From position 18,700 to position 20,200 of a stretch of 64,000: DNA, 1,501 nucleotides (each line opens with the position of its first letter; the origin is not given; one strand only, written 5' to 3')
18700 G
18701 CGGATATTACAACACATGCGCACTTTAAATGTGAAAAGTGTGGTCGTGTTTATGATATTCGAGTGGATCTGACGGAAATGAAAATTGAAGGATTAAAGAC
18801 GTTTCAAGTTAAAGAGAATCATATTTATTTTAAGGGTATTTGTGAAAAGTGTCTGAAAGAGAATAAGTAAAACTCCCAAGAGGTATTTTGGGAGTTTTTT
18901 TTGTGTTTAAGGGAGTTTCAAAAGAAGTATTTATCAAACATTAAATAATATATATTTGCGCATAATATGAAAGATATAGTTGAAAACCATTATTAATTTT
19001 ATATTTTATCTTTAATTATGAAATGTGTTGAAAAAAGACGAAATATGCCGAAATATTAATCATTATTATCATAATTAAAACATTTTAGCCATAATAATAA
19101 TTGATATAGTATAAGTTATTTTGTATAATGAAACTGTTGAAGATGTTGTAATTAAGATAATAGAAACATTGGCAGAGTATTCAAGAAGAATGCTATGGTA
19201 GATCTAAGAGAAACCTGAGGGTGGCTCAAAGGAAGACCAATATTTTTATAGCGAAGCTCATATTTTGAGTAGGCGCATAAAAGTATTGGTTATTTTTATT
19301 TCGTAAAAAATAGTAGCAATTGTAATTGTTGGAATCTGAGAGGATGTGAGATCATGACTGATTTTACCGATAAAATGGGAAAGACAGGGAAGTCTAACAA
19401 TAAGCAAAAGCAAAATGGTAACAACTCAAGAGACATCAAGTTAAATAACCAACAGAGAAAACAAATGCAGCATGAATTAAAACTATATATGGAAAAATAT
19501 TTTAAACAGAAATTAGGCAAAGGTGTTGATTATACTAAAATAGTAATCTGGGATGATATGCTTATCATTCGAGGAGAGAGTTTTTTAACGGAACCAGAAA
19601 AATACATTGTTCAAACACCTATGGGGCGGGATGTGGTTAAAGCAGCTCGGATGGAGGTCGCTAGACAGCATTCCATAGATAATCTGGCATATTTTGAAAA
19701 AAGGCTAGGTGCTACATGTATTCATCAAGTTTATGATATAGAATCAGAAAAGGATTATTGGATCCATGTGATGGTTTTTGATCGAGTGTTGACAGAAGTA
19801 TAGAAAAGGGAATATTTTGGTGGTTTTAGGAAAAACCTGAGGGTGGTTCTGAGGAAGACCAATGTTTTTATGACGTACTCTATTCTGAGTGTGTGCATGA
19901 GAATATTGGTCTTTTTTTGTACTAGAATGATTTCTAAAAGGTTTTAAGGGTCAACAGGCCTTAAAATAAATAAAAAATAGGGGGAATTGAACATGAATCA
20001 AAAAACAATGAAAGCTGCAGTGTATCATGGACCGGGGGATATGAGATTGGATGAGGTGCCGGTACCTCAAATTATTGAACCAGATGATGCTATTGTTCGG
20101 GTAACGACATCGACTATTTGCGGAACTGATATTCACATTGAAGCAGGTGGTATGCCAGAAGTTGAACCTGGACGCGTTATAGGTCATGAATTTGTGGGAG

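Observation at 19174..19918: Pair of conserved ~110-nt leader elements upstream of two consecutive genes (hypothetical protein and Zn-ADH)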

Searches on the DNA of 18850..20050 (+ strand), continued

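Call 45: search_with_rna_model(model_id=R1, sources=[L087, L088, L089, L090, L091, L092, L093, L094, L095, L096, L097, L098, L099, L100, L101, L102, L103, L104, L105, L106, L107, L108, L109, L110, L111, L112, L113, L114, L115, L116, L117, L118, L119, L120, L121, L122, L123, L124, L125, L126, L127, L128, L129, L130, L131, L132, L133, L134, L135, L136, L137, L138, L139, L140, L141, L142, L143, L144, L145, L146, L147, L148, L149, L150, L151, L152, L153, L154, L155, L156, L157, L158, L159, L160, L161], max_evalue=0.1, make_alignment=true)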
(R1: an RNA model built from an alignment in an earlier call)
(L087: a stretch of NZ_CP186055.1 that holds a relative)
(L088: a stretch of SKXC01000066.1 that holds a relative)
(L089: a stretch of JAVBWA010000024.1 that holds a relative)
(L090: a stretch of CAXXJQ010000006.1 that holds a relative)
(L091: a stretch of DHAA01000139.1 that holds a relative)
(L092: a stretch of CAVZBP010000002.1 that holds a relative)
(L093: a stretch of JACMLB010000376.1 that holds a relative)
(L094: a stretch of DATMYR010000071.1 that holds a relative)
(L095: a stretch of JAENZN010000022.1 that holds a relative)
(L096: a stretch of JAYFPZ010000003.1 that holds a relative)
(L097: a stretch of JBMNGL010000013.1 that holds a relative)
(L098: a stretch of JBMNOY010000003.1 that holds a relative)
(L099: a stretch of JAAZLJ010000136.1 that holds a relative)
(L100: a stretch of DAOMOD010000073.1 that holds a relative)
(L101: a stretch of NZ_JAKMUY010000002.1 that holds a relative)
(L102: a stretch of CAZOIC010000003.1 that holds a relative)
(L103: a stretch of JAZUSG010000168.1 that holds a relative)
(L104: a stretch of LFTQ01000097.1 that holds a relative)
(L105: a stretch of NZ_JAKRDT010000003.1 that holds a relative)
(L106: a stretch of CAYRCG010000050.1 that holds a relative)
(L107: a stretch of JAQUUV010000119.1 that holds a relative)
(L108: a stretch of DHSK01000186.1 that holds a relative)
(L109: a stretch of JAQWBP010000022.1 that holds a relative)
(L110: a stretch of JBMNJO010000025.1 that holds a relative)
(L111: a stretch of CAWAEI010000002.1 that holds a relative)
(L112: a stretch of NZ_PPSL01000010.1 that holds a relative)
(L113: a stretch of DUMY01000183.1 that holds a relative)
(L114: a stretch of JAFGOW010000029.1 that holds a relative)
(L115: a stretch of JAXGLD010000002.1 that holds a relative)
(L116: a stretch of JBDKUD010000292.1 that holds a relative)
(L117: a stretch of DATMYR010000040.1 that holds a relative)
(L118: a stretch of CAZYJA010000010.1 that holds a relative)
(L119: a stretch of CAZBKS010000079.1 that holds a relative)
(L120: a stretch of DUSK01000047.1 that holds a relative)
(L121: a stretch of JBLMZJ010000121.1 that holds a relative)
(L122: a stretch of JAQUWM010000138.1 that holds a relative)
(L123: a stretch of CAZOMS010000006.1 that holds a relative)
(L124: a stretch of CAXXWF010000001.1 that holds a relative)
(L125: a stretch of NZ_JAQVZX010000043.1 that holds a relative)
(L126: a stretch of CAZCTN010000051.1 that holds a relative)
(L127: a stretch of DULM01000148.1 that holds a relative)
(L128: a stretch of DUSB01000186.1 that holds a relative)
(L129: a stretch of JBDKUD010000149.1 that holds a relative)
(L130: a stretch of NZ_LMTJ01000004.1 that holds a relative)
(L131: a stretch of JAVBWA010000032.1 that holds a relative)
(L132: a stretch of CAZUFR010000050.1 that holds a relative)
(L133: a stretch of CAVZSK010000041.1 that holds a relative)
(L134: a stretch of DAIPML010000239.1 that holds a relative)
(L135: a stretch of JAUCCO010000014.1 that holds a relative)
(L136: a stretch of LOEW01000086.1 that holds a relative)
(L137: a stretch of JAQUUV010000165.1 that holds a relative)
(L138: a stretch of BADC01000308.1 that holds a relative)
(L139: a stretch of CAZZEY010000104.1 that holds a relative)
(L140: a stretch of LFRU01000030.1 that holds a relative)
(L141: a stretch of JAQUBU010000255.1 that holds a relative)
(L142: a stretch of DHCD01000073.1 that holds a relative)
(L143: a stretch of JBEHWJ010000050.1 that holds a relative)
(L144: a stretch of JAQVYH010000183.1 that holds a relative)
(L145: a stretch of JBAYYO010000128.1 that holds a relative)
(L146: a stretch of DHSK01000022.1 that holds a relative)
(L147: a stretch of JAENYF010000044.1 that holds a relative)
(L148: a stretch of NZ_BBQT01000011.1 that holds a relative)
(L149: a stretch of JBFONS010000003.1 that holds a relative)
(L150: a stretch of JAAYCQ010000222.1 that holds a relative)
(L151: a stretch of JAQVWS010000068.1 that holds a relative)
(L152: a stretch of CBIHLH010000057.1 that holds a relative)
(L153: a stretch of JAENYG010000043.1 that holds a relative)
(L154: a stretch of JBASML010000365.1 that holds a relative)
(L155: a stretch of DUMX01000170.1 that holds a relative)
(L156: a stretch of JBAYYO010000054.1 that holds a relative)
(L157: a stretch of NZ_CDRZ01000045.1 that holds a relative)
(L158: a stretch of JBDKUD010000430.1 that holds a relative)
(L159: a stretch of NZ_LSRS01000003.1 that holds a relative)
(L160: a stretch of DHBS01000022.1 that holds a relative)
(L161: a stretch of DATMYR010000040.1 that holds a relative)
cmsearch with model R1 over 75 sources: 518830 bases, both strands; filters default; matches with E-value up to 0.1: 131.
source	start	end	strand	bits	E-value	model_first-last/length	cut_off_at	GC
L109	4049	4103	+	65.8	8.4e-13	1-53/53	no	0.47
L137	778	830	+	61.7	8.6e-12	1-53/53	no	0.47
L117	1052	1104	-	59.6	2.8e-11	1-53/53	no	0.43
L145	2533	2586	+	59.5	3e-11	1-53/53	no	0.46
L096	4033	4085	-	59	4.1e-11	1-53/53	no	0.43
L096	1356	1408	-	58.1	6.8e-11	1-53/53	no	0.45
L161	7016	7071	-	57.3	1.1e-10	1-53/53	no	0.43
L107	628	680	-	57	1.2e-10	1-53/53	no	0.43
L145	521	573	+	57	1.2e-10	1-53/53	no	0.43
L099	2992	3046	-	56.5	1.7e-10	1-53/53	no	0.51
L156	671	723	-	56.4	1.8e-10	1-53/53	no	0.4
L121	6938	6990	-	55.8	2.5e-10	1-53/53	no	0.51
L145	2791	2844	+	55.4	3.1e-10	1-53/53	no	0.46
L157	6547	6600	+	55.4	3.1e-10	1-53/53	no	0.46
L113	6740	6793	-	55.1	3.7e-10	1-53/53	no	0.46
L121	6362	6415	-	54.7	4.6e-10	1-53/53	no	0.52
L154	795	848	+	54.7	4.6e-10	1-53/53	no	0.46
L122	2403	2459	-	54.4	5.6e-10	1-53/53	no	0.51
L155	1601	1656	-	54.3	5.7e-10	1-53/53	no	0.38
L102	3912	3965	-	53.9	7.5e-10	1-53/53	no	0.43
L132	226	279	+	53.4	9.8e-10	1-53/53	no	0.43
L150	2877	2930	-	53.4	9.8e-10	1-53/53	no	0.43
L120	4892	4945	+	53.3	1.1e-09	1-53/53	no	0.46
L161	6435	6488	-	53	1.2e-09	1-53/53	no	0.43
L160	961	1014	-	52.8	1.4e-09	1-53/53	no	0.39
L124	1534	1586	-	52.5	1.7e-09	1-53/53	no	0.45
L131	3044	3097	+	52.3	1.8e-09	1-53/53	no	0.41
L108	4760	4812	+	52.3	1.9e-09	1-53/53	no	0.47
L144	1728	1780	+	52.3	1.9e-09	1-53/53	no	0.47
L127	7063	7116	+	52.2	1.9e-09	1-53/53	no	0.48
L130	2435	2488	-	52.1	2.1e-09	1-53/53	no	0.46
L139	5397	5450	+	51.6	2.7e-09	1-53/53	no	0.48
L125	7916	7969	+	51.4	3.1e-09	1-53/53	no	0.48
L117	2752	2805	-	50.8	4.3e-09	1-53/53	no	0.43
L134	2964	3019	+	50.5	4.9e-09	1-53/53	no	0.32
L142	5756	5807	-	50.5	5e-09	1-53/53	no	0.42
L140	670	723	-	50.3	5.8e-09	1-53/53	no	0.5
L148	2540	2593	+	49.7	8e-09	1-53/53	no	0.44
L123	5595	5647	+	49.6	8.3e-09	1-53/53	no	0.42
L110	730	783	+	49.6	8.4e-09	1-53/53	no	0.39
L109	3441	3493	+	49.6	8.5e-09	1-53/53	no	0.47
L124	2130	2185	-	49.4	9.6e-09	1-53/53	no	0.34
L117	3398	3449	-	48.8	1.3e-08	1-53/53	no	0.42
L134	769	824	+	48.8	1.3e-08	1-53/53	no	0.39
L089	6132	6188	+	48.5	1.6e-08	1-53/53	no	0.46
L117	472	525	-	48.2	1.8e-08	1-53/53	no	0.44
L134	1369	1423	+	48.2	1.9e-08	1-53/53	no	0.49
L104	293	346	-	48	2.1e-08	1-53/53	no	0.5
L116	70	122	-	47.8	2.4e-08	1-53/53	no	0.4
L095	3968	4020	-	47.4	3e-08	1-53/53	no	0.42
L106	4398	4451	-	47.1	3.5e-08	1-53/53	no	0.5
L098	7755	7807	-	46.5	4.9e-08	1-53/53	no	0.4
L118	1362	1414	-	46.5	5e-08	1-53/53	no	0.45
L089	6721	6774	+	46.4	5.2e-08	1-53/53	no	0.48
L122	1818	1871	-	46.4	5.2e-08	1-53/53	no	0.48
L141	3360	3413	+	46.4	5.2e-08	1-53/53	no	0.48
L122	278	331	-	46.4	5.2e-08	1-53/53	no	0.44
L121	6155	6208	-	45.8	7.2e-08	1-53/53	no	0.57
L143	7176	7229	+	45.7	8e-08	1-53/53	no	0.41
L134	3565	3618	+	45.6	8.2e-08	1-53/53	no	0.44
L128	827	881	-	45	1.2e-07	1-53/53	no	0.42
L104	417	470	-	44.8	1.3e-07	1-53/53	no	0.52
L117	2528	2581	-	44.6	1.4e-07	1-53/53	no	0.48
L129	6405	6457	+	44.6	1.5e-07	1-53/53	no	0.4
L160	368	422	-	44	2e-07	1-53/53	no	0.47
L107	1382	1435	-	43.9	2.2e-07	1-53/53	no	0.35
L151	1552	1604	+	43.7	2.4e-07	1-53/53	no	0.4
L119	662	714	+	43.6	2.6e-07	1-53/53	no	0.42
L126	1008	1060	+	43.6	2.6e-07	1-53/53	no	0.42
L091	3512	3565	-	43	3.7e-07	1-53/53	no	0.54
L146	3679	3734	+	42.9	3.8e-07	1-53/53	no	0.48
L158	3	52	+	42.7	4.2e-07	4-53/53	no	0.4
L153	1797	1850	-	42.4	5e-07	1-53/53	no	0.41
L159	6292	6343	-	42.4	5.2e-07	1-53/53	no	0.46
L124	107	158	-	42.4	5.2e-07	1-53/53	no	0.35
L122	392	445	-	42.3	5.5e-07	1-53/53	no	0.46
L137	2254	2306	+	42.2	5.7e-07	1-53/53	no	0.4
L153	3903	3955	-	42.1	6e-07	1-53/53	no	0.45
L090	1056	1109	-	42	6.5e-07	1-53/53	no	0.48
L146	3070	3122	+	41.4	9.1e-07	1-53/53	no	0.45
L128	1449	1500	-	41.3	9.7e-07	1-53/53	no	0.4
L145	1927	1980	+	41.3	9.8e-07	1-53/53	no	0.43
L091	5011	5064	-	41.2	1e-06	1-53/53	no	0.5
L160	1080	1132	-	41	1.1e-06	1-53/53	no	0.43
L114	2124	2178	-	40.7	1.3e-06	1-53/53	no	0.55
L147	5003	5054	+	40.4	1.6e-06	1-53/53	no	0.48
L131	3653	3705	+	40.3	1.7e-06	1-53/53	no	0.47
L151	987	1040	+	39.9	2.1e-06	1-53/53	no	0.41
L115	6796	6847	+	39.9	2.1e-06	1-53/53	no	0.37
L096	1747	1799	-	39.3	3e-06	1-53/53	no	0.43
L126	413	468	+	39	3.5e-06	1-53/53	no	0.46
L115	6231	6284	+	39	3.5e-06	1-53/53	no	0.39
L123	5025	5078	+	39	3.5e-06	1-53/53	no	0.41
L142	5178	5234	-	38.7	4.2e-06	1-53/53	no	0.49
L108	4447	4501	+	38.5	4.6e-06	1-53/53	no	0.49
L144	1415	1469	+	38.5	4.6e-06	1-53/53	no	0.49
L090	1562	1614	-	38.4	5.1e-06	1-53/53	no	0.51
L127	7187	7240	+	38.3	5.1e-06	1-53/53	no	0.46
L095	6198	6250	-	38.2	5.7e-06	1-53/53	no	0.45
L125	7194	7248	+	37.9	6.5e-06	1-53/53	no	0.42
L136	7150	7205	-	37.9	6.7e-06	1-53/53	no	0.41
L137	164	217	+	37.7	7.3e-06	1-53/53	no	0.43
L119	64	119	+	37.7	7.5e-06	1-53/53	no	0.45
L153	2415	2468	-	37.6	7.7e-06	1-53/53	no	0.48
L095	4564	4618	-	37.2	9.6e-06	1-53/53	no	0.47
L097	430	481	-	37.2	9.8e-06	1-53/53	no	0.42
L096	4613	4666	-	37.1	1e-05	1-53/53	no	0.35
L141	2702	2759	+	36.9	1.2e-05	1-53/53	no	0.5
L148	1551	1603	-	36.8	1.2e-05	1-53/53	no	0.49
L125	6998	7050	-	36.8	1.2e-05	1-53/53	no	0.49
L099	3594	3650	-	36.7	1.3e-05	1-53/53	no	0.56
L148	1743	1797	+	36.6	1.4e-05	1-53/53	no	0.47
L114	2691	2745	-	36.4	1.5e-05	1-53/53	no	0.56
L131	2932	2984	+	36.1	1.9e-05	1-53/53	no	0.42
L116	677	728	-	35.8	2.1e-05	1-53/53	no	0.37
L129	7030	7086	+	35.6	2.5e-05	1-53/53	no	0.58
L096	1533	1586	-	35.1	3.3e-05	1-53/53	no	0.5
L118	1966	2018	-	34.7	4.2e-05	1-53/53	no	0.43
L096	2322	2374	-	34.4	4.9e-05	1-53/53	no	0.43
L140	1235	1287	-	33.9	6.5e-05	1-53/53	no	0.49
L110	146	200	+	33.7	7.2e-05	1-53/53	no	0.42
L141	2342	2394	-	32.9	0.00011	1-53/53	no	0.42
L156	1252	1303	-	32.8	0.00012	1-53/53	no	0.35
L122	2646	2698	+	32.7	0.00012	1-53/53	no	0.4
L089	5881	5933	-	31.4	0.00026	1-53/53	no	0.4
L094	4731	4784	+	29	0.001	1-53/53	no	0.44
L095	6779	6829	-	28.4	0.0015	1-53/53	no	0.51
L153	4496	4546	-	28.3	0.0015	1-53/53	no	0.47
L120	5016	5069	+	26.6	0.004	1-53/53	no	0.46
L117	3324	3365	-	24.2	0.016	1-53/53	no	0.38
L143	7771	7826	+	21.2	0.086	1-53/53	no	0.5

Alignment A5: 131 matches aligned to the model, 75 columns, each read 5' to 3' on its own strand. Consensus structure (alignment columns), stored with it:
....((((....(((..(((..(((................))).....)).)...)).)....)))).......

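Call 61: search_with_rna_model(model_id=R1, sources=[L162, L163, L164, L165, L166, L167], max_evalue=1, show_alignments=6)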
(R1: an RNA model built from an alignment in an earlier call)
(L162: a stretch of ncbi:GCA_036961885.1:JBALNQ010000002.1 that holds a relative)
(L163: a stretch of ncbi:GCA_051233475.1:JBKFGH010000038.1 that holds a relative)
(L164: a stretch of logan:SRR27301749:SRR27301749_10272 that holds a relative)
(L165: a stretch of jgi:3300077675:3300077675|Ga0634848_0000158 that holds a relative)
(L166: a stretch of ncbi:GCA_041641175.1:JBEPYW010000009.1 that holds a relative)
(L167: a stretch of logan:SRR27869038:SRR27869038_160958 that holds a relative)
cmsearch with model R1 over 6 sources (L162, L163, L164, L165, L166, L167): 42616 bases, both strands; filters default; matches with E-value up to 1: 8.
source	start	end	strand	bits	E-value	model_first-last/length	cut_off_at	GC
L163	4450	4504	+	52.3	1.5e-10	1-53/53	no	0.38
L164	3064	3118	+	52.3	1.5e-10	1-53/53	no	0.38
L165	4454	4507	+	50.1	5.3e-10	1-53/53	no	0.41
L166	4448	4501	+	42.8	3.2e-08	1-53/53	no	0.35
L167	1568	1621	+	42.8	3.2e-08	1-53/53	no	0.35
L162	4507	4561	+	35.8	1.8e-06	1-53/53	no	0.35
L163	4447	4502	-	13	0.78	1-53/53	no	0.38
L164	3061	3116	-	13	0.78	1-53/53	no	0.38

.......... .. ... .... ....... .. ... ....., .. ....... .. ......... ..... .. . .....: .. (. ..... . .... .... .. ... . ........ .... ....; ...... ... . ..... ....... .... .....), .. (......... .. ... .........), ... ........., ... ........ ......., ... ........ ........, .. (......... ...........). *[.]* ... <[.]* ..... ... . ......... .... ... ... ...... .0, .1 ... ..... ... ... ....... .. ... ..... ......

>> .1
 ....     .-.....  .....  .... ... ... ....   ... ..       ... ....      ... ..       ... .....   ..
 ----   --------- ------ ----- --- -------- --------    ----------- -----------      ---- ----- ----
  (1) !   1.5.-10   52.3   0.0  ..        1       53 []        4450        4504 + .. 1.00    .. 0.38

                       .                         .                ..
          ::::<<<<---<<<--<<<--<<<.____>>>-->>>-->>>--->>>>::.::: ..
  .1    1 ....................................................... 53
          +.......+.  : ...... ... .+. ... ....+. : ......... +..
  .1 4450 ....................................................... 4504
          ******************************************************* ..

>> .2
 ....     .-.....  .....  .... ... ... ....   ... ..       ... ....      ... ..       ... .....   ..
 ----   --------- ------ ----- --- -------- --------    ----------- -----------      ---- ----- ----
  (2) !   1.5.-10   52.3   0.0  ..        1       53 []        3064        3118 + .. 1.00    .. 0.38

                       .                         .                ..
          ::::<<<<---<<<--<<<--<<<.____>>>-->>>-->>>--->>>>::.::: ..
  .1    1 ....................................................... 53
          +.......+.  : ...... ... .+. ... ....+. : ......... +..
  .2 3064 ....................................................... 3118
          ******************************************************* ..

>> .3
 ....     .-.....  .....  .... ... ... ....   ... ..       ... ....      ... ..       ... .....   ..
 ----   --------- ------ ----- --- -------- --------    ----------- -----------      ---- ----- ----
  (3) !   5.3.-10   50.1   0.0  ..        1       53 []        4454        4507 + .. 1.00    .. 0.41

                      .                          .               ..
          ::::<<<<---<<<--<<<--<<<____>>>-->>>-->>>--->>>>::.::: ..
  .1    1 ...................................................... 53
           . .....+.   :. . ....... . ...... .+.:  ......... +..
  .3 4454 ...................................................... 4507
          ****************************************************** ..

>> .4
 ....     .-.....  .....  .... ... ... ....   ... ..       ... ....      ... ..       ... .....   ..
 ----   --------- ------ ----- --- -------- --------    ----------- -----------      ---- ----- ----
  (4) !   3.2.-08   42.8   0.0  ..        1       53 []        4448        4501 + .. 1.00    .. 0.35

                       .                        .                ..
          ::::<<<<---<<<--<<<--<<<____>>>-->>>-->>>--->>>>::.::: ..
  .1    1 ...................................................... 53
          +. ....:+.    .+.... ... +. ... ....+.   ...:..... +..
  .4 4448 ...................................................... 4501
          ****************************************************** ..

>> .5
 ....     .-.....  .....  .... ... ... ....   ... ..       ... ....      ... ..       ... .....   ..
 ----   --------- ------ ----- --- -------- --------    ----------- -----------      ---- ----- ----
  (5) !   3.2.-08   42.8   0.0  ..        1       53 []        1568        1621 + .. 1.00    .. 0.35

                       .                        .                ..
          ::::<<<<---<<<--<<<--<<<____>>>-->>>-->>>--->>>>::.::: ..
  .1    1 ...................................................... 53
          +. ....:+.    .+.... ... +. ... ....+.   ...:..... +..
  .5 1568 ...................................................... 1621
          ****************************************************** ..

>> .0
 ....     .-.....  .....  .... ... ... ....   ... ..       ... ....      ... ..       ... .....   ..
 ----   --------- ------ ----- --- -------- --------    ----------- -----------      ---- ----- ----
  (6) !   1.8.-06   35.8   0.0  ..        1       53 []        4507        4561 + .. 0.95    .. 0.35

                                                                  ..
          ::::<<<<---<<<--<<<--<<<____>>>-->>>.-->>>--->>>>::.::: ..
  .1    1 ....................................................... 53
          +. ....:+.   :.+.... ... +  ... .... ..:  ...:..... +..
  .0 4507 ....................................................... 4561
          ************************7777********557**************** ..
